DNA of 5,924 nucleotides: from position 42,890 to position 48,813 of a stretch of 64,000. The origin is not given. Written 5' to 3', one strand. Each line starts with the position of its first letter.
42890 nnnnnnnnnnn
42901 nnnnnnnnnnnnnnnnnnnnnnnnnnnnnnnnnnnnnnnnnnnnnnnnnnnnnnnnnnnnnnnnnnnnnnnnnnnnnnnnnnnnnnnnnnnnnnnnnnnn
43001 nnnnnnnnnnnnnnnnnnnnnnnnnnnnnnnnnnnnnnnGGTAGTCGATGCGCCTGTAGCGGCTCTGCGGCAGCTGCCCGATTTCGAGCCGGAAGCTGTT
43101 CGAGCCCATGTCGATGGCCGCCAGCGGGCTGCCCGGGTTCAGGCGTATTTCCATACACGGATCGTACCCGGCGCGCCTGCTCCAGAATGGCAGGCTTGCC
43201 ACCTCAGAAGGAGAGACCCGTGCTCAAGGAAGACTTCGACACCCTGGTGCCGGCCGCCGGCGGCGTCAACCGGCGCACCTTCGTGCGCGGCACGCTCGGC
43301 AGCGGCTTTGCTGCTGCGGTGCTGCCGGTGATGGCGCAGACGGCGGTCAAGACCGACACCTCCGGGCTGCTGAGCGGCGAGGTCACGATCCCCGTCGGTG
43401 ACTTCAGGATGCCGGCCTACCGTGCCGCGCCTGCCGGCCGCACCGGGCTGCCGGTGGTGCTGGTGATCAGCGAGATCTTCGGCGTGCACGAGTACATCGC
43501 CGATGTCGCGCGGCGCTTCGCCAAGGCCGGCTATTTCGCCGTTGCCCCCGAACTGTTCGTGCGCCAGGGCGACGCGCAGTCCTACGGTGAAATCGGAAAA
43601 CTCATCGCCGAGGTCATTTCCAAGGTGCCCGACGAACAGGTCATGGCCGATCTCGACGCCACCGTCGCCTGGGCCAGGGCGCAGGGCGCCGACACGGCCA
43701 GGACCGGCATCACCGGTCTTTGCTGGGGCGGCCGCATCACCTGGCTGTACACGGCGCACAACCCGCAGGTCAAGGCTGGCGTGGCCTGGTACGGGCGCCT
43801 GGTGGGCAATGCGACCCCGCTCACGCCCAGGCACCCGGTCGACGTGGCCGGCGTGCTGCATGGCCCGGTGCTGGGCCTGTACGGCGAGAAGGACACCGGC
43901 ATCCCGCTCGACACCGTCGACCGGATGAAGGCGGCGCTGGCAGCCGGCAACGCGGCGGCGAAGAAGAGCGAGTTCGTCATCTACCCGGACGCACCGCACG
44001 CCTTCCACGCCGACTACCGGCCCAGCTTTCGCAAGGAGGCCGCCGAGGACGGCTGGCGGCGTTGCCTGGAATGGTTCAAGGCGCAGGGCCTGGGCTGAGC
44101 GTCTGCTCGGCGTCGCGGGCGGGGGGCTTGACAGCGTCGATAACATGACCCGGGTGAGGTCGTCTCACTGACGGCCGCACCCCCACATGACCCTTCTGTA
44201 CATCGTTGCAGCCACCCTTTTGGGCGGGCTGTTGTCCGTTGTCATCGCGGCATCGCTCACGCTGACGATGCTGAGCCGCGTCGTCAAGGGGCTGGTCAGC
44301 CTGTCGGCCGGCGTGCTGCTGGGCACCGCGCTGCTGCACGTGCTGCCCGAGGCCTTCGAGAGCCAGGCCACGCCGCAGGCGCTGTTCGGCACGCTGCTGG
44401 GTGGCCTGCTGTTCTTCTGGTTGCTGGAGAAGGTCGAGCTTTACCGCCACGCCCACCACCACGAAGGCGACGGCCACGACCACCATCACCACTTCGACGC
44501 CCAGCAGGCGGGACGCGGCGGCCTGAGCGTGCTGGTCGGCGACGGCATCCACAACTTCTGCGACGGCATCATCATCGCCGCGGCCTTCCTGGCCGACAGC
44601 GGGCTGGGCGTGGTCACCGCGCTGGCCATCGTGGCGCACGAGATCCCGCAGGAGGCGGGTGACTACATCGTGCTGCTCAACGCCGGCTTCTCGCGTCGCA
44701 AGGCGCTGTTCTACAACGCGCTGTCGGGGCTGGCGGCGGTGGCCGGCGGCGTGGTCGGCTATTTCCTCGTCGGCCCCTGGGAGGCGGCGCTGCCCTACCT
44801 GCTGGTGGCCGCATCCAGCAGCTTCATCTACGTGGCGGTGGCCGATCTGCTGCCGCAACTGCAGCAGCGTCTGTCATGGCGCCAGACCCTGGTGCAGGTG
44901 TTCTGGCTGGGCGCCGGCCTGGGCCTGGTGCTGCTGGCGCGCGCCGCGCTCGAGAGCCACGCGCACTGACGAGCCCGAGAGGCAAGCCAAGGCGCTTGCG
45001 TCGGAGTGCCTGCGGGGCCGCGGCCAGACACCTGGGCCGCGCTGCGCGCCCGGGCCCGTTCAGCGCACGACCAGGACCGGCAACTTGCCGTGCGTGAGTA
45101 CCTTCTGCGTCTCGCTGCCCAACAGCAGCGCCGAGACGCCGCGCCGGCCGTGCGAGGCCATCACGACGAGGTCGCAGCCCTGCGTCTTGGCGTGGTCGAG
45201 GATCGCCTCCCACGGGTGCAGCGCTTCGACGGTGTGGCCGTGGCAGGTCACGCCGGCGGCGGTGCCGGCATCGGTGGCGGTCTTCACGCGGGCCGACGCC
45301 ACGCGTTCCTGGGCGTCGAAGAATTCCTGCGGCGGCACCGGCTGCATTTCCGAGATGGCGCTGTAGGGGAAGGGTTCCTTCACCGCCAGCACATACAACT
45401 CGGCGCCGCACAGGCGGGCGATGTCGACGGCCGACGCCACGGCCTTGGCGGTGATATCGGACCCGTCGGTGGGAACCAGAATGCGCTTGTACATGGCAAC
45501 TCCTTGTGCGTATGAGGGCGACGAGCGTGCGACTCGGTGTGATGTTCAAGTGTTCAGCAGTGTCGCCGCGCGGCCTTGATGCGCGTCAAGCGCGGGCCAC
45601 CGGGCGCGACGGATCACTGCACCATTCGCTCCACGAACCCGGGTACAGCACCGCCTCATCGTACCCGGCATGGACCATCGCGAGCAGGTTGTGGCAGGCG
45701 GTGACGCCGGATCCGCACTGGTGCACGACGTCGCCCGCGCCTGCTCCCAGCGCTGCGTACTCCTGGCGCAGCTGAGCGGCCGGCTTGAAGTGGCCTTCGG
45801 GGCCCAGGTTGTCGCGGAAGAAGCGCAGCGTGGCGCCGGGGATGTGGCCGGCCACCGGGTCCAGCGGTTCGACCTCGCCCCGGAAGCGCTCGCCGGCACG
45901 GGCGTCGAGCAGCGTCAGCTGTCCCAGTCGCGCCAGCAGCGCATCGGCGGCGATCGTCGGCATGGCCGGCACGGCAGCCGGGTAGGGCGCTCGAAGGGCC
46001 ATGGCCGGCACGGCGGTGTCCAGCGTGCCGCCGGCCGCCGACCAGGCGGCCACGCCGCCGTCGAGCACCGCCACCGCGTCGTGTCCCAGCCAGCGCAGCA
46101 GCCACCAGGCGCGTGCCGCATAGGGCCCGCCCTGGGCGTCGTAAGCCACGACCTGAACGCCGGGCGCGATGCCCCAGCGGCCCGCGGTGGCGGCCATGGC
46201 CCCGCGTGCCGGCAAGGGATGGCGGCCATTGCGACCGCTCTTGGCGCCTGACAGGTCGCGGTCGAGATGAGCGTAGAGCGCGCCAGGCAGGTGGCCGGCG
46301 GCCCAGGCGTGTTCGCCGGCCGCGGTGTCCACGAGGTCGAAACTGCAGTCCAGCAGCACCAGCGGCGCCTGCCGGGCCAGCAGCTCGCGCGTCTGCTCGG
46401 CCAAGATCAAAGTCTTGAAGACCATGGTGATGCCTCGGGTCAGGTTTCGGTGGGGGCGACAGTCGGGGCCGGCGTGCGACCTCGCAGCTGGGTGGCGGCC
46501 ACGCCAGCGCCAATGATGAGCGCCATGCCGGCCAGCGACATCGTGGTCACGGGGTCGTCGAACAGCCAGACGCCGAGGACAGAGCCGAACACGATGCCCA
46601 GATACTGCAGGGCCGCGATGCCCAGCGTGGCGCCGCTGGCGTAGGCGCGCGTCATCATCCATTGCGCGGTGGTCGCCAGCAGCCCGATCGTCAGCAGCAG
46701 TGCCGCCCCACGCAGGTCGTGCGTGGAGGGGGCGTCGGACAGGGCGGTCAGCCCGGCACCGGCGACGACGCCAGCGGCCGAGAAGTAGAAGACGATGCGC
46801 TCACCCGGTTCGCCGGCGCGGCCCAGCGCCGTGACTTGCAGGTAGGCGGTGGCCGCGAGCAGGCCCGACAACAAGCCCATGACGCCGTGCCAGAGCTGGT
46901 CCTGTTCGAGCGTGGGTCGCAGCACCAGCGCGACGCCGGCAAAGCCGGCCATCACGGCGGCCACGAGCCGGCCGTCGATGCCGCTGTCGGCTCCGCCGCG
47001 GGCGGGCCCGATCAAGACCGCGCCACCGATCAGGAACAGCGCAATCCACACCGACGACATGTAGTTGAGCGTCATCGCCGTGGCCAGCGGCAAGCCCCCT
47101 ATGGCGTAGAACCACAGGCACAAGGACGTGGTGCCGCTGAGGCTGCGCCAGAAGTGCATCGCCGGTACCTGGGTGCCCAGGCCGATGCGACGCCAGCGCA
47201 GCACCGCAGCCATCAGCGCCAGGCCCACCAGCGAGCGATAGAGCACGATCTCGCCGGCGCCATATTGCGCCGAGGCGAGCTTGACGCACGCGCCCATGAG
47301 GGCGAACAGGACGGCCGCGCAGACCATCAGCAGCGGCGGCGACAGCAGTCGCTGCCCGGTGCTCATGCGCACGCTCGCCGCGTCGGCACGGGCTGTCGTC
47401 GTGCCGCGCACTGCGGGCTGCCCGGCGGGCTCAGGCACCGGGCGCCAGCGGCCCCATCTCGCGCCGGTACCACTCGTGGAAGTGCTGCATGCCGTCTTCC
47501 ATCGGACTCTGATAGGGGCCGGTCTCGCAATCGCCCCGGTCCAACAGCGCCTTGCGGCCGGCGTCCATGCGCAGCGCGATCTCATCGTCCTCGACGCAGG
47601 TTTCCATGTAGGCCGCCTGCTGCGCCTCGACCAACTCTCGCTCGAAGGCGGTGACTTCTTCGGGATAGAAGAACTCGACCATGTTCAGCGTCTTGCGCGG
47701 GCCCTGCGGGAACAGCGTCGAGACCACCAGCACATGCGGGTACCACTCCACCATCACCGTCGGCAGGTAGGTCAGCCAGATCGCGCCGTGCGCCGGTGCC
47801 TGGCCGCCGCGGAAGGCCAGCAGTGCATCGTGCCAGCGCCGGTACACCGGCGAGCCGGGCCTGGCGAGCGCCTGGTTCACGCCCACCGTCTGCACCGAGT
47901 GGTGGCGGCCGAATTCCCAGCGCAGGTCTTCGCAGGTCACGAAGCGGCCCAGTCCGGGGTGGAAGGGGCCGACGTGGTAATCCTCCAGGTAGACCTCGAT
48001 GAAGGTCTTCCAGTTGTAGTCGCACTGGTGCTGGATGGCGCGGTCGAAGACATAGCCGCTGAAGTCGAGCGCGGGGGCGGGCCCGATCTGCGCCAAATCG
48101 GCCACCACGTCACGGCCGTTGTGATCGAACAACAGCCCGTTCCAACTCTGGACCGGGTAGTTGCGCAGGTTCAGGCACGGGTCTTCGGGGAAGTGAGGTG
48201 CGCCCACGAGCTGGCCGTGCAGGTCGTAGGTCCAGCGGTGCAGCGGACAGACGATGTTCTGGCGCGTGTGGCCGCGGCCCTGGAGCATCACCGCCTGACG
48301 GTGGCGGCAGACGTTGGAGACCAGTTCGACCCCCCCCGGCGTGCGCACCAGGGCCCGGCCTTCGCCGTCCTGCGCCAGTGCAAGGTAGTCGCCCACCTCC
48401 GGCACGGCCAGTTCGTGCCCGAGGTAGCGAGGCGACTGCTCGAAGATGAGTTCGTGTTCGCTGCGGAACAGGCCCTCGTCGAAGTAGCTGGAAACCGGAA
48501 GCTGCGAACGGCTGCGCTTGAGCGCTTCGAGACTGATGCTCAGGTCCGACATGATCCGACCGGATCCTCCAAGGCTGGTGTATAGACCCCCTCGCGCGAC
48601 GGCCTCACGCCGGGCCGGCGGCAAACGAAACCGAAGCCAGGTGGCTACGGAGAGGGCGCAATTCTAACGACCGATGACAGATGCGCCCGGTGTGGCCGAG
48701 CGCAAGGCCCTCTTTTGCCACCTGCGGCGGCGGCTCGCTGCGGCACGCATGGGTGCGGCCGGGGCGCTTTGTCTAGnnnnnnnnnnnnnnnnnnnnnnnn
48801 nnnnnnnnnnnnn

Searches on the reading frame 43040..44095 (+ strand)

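Call 96: search_protein_families(library=pfam, proteins=[window:43040-44095:+], max_evalue=0.00001)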
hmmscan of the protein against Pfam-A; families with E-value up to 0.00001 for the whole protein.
window:43040-44095:+ (352 aa): 1 family
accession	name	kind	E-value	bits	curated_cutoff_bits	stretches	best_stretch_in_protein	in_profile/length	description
PF01738.24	DLH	-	2.6e-53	181.3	21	1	124-348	1-215/217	Dienelactone hydrolase family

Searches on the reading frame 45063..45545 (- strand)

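Call 96: search_protein_families(library=pfam, proteins=[window:45063-45545:-], max_evalue=0.00001)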
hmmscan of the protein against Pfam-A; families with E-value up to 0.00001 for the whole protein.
window:45063-45545:- (161 aa): 1 family
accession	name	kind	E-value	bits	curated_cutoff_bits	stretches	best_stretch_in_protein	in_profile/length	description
PF00582.32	Usp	-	2.7e-34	119.2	24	1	18-161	1-141/141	Universal stress protein family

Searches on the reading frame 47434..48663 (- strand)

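Call 97: search_protein_families(library=pfam, proteins=[window:47434-48663:-], max_evalue=0.00001)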
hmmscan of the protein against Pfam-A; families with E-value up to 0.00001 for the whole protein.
window:47434-48663:- (410 aa): 2 families
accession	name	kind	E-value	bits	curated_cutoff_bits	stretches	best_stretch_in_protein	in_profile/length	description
PF00848.25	Ring_hydroxyl_A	-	3.9e-38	131.9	24.9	1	204-403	4-206/208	Ring hydroxylating alpha subunit (catalytic domain)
PF00355.32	Rieske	-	5.9e-12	45.8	20.3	1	88-166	12-84/88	Rieske [2Fe-2S] domain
